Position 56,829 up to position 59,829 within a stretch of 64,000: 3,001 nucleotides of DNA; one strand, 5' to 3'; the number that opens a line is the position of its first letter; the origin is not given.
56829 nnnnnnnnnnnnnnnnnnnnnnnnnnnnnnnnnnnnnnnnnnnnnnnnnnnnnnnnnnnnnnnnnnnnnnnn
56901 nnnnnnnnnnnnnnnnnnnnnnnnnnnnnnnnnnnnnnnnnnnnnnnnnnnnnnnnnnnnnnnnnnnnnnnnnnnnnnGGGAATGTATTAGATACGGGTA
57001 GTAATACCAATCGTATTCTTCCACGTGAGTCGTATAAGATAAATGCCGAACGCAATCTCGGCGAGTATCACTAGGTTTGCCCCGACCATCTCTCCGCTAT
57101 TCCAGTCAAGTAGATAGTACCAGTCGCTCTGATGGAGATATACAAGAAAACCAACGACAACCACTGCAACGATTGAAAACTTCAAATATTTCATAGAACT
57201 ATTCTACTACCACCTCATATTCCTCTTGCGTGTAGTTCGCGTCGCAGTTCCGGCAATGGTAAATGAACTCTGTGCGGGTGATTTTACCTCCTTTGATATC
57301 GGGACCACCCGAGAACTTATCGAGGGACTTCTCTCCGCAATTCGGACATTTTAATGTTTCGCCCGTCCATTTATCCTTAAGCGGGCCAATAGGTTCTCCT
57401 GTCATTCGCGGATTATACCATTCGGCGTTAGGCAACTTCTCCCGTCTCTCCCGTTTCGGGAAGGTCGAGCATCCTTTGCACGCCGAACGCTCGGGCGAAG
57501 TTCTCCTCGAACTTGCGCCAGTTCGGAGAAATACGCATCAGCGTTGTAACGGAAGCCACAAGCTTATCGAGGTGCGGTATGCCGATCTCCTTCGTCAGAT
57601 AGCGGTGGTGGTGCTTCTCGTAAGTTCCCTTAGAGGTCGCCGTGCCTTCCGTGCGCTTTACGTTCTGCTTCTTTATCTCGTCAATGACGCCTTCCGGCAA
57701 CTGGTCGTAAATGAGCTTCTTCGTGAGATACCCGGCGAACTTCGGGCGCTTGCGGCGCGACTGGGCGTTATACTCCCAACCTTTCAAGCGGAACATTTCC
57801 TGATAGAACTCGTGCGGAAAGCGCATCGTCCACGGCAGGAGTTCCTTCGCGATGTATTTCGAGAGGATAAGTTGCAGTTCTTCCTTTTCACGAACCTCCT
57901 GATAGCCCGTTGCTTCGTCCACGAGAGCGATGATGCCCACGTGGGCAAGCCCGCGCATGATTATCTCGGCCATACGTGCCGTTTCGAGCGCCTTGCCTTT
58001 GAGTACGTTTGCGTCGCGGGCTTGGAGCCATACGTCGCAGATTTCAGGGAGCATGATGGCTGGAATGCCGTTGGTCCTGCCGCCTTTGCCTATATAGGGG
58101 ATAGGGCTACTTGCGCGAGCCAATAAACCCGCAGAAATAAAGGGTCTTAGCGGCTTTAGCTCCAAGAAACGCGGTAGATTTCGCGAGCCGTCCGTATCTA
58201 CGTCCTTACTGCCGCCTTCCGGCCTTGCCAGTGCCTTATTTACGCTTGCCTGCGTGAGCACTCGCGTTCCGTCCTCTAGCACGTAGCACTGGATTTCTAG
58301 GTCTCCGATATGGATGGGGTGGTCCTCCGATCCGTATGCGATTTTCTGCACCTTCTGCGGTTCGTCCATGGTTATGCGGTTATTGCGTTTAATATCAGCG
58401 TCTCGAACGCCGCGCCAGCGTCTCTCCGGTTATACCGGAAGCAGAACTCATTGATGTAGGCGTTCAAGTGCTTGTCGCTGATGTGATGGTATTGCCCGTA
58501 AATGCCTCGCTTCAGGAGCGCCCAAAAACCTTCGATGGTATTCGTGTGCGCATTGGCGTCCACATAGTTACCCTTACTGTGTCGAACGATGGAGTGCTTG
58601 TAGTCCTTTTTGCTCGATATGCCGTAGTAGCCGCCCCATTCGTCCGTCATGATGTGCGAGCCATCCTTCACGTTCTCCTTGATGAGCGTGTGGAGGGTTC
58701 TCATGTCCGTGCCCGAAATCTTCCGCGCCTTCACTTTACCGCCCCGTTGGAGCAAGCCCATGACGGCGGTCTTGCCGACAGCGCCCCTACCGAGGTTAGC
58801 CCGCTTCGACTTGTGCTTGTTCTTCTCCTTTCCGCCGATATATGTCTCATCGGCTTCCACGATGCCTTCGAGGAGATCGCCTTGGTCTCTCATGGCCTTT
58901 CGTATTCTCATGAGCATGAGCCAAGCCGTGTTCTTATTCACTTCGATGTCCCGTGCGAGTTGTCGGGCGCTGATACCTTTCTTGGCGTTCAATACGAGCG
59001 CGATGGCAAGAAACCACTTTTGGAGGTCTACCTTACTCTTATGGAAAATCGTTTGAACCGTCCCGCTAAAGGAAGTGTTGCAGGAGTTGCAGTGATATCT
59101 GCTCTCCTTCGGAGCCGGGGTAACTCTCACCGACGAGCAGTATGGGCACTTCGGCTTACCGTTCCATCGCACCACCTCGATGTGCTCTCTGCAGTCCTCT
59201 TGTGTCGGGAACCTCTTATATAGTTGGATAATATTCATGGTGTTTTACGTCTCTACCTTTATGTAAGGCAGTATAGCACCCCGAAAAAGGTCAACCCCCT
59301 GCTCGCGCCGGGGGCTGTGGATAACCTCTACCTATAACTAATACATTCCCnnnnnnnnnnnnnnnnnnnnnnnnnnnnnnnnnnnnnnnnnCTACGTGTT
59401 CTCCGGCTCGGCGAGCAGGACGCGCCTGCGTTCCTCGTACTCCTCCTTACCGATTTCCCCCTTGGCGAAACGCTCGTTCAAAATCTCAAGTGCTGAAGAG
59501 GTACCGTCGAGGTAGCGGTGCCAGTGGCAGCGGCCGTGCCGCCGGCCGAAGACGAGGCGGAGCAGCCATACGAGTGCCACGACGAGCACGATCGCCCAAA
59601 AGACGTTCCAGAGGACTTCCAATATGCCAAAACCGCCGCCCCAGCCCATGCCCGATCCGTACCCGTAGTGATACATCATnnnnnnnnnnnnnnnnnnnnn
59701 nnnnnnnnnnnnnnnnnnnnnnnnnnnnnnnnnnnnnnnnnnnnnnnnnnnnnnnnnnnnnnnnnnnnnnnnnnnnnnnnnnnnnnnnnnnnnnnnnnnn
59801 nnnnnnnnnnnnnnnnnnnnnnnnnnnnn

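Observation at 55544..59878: The str operon (rpsL-rpsG-fusA) is interrupted by a 4.3-kb composite insertion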

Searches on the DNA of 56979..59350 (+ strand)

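Call 37: search_dna_similar(query=window:56979-59350:+, collection=plasmids, mode=distant, max_rows=10)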
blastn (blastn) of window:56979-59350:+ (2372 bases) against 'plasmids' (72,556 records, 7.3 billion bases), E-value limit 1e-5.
Records with a match: 2; places in all: 2; records where one place covers at least 80% of the query: 0.
Best place of each record, by identity: 60-80% 2.
By first word of the organism name: Roseomonas 1; Methylorubrum 1.
By predicted mobility (MOB-suite, as given by PLSDB): non-mobilizable 1; mobilizable 1.
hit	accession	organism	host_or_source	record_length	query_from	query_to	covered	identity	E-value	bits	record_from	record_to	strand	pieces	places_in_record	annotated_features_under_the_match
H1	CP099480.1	Roseomonas mucosa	Human skin,single cell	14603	810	992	8%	71.0%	5e-15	92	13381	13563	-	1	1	P63C domain-containing protein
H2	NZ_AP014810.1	Methylorubrum populi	-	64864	811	990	8%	69.9%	2e-8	71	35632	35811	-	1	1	P63C domain-containing protein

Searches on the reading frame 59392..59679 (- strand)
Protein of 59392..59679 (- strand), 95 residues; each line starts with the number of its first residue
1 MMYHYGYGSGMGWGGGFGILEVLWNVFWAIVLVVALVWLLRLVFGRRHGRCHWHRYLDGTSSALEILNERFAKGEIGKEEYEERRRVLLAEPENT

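Call 3: search_protein_families(library=pfam, proteins=[window:59392-59679:-], max_evalue=0.01)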
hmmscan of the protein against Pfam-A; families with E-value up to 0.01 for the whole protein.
window:59392-59679:- (95 aa): 3 families
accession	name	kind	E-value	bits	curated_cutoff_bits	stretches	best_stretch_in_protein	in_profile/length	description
PF09851.14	SHOCT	-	2.3e-09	37.1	27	1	63-89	2-28/28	Short C-terminal domain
PF05120.17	GvpG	-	0.00055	20.5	30.6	1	63-90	36-63/67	Gas vesicle protein G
PF08044.16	DUF1707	-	0.0039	17.6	27.6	1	62-87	10-35/53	DUF1707 SHOCT-like domain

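Call 16: find_encoding_contigs(protein=window:59392-59679:-, flank=8000, max_places=10)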
Protein window:59392-59679:- (95 aa): no gene with exactly this product is on record in the collection.

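Call 23: search_protein_families(library=phrogs, proteins=[window:59392-59679:-], max_evalue=0.01)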
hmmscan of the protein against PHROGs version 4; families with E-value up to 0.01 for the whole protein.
window:59392-59679:- (95 aa): 0 families

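Call 24: search_protein_families(library=ncbifam, proteins=[window:59392-59679:-], max_evalue=0.01)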
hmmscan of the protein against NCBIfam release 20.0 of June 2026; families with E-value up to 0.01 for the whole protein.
window:59392-59679:- (95 aa): 0 families

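Call 51: find_homologous_proteins(query=window:59392-59679:-, max_evalue=0.00001)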
Query window:59392-59679:- (95 aa): 19 proteins with E <= 0.00001 among 36 candidates.
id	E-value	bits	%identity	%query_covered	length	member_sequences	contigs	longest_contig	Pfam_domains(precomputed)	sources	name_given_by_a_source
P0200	9.7e-59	214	100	100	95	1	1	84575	PF09851.15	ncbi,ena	-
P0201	1.4e-46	175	83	100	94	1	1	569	PF09851.15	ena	-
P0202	1.7e-43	165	76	100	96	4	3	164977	PF09851.15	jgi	-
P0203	3.1e-11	61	49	73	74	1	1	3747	PF09851.15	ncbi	-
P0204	1.2e-10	59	51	83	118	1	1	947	PF09851.15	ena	-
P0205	9.3e-10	56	45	66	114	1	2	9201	PF09851.15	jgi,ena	-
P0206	4.3e-9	54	71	37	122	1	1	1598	PF09851.15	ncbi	-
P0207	6.6e-9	53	50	82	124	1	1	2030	PF09851.15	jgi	jgi:putative membrane protein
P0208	1.0e-8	53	45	82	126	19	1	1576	PF09851.15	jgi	jgi:putative membrane protein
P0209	5.2e-8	51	53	34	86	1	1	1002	PF09851.15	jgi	jgi:putative membrane protein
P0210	1.3e-7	49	40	96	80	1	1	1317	PF09851.15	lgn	-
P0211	1.3e-7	49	70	28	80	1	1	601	PF09851.15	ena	-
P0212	1.5e-7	49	44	78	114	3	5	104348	PF09851.15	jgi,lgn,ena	-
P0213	2.0e-7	49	48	68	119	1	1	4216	PF09851.15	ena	-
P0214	2.9e-7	48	71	37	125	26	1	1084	PF09851.15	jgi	jgi:putative membrane protein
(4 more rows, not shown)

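Call 52: find_encoding_contigs(protein=P0202, flank=8000, max_places=4)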
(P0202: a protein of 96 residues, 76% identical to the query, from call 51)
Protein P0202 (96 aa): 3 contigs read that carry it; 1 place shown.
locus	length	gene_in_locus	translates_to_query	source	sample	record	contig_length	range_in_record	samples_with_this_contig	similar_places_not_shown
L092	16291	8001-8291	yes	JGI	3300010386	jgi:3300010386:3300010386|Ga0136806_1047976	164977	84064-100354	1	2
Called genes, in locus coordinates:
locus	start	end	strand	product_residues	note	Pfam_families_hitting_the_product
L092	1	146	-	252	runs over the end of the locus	PF00573:Ribosomal_L4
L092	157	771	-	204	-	PF00297:Ribosomal_L3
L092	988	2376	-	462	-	-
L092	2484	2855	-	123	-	PF00338:Ribosomal_S10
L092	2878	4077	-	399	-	PF00009:GTP_EFTU, PF03144:GTP_EFTU_D2, PF03143:GTP_EFTU_D3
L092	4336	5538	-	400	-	PF01471:PG_binding_1, PF00801:PKD (weak), PF18911:PKD_4 (weak)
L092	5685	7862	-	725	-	PF00009:GTP_EFTU, PF22042:EF-G_D2, PF03144:GTP_EFTU_D2, PF14492:EFG_III, PF03764:EFG_IV, PF00679:EFG_C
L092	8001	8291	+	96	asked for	PF09851:SHOCT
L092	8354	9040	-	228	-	-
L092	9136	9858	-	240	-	-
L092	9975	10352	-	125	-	-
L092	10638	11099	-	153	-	PF00177:Ribosomal_S7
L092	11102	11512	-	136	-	PF00164:Ribosom_S12_S23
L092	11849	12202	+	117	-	-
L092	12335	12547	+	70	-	-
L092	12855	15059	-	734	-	-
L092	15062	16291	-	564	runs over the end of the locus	-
